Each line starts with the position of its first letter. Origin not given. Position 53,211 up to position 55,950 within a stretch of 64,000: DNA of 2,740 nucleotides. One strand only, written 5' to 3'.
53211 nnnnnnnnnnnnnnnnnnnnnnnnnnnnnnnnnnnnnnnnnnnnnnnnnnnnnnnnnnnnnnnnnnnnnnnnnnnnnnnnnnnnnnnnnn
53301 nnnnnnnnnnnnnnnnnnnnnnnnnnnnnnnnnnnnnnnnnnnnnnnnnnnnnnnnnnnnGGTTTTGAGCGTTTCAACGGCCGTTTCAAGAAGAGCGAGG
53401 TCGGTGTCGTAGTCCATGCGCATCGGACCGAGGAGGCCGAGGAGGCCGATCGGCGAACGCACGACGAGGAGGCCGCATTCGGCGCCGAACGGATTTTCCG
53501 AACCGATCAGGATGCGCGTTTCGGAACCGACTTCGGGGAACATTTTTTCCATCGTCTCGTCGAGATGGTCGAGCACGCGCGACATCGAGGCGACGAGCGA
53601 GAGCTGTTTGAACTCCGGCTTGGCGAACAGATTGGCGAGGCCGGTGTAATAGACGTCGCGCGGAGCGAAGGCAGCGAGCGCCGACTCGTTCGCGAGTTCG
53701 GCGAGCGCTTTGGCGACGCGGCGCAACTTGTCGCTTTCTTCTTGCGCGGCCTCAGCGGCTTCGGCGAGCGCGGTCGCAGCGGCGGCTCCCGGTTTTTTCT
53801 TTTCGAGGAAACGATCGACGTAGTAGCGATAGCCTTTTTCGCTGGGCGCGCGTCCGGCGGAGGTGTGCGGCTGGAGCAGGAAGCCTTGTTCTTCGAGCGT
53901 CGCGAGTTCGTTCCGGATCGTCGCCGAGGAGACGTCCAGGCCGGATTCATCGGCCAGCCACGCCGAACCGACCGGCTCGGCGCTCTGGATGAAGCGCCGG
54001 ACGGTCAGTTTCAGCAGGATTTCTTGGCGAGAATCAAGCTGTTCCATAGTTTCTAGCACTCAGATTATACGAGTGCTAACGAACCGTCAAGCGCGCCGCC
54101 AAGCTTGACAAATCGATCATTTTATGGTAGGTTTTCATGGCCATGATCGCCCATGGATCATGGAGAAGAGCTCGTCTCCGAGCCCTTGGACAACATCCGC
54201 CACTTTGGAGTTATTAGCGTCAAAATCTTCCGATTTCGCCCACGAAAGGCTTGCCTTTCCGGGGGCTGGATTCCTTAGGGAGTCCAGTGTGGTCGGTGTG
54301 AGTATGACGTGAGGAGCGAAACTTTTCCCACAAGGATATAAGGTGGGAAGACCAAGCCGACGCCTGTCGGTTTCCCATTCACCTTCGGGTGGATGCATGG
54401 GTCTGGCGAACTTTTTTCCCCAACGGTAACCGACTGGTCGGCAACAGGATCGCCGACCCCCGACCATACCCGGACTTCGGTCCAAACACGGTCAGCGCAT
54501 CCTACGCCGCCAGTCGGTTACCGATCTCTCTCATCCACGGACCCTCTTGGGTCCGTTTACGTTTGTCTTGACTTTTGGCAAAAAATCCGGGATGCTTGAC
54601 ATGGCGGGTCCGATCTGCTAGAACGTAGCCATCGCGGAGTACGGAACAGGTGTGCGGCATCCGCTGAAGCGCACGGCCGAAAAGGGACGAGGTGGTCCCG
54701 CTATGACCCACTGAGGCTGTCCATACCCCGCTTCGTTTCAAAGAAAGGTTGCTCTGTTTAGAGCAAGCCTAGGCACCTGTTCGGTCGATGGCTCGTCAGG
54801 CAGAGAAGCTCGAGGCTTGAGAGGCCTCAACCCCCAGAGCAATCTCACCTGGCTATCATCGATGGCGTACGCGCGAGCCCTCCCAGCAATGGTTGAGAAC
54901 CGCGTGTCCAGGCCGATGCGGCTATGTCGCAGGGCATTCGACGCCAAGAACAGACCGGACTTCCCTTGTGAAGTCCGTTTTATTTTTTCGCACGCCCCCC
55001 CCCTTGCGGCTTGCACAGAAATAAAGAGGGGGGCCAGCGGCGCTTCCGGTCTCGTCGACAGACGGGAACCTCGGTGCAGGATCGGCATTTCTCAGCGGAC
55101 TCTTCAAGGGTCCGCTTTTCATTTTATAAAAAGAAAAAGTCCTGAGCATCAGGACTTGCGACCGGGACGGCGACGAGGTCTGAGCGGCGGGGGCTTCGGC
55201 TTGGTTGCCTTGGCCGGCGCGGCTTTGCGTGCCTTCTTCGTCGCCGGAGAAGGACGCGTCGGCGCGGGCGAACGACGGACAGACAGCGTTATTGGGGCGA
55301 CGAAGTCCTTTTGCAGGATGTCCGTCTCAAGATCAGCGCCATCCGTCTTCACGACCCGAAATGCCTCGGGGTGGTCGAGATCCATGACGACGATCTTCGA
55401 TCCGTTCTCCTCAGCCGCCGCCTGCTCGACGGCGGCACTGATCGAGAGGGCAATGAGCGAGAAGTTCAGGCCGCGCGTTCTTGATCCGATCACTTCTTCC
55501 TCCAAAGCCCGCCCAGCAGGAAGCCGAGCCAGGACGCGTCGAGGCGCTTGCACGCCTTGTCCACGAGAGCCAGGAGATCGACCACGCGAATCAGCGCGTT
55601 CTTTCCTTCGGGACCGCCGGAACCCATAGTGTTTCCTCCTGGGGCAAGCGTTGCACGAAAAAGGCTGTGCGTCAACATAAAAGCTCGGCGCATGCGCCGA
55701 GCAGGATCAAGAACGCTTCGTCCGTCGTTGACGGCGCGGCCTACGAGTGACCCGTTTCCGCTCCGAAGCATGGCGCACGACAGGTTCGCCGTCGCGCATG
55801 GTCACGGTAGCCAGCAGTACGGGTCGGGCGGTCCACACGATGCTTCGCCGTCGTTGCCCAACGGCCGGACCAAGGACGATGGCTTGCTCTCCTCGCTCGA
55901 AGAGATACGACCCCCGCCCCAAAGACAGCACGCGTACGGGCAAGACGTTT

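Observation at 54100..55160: ~1-kb protein-free region with two promoter-to-terminator units: candidate structured ncRNAs of unknown class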

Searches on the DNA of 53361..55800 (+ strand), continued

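Call 81: search_dna_similar(query=window:54100-55160:+, collection=plasmids, mode=distant, max_evalue=0.001)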
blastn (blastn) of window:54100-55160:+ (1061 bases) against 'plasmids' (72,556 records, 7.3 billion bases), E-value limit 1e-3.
No match.

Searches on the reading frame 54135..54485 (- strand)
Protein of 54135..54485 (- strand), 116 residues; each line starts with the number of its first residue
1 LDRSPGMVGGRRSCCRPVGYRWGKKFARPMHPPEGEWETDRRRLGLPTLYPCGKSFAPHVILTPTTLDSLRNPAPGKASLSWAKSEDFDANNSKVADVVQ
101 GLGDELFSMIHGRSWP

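Call 66: search_protein_families(library=pfam, proteins=[window:54135-54485:-], max_evalue=1)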
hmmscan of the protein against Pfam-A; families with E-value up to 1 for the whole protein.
window:54135-54485:- (116 aa): 0 families
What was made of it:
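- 54140..54566 (+): Unit 1 predicted transcript, about 430 nt. The start is inferred, not mapped. It is hairpin-rich and lineage-specific apart from its 3' domain. No Pfam match for its ORFs (call 66).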

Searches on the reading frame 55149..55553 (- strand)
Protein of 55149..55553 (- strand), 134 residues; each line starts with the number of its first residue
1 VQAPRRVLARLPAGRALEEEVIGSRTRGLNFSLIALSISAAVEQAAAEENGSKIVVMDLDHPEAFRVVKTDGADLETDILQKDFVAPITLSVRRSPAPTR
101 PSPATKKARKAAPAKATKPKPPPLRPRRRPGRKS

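Call 66: search_protein_families(library=pfam, proteins=[window:55149-55553:-], max_evalue=1)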
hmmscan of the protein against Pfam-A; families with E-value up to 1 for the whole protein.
window:55149-55553:- (134 aa): 1 family
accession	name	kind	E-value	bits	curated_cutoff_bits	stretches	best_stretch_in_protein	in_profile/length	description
PF20484.3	DUF6723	-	0.26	11.5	27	1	44-63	54-73/73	Family of unknown function (DUF6723)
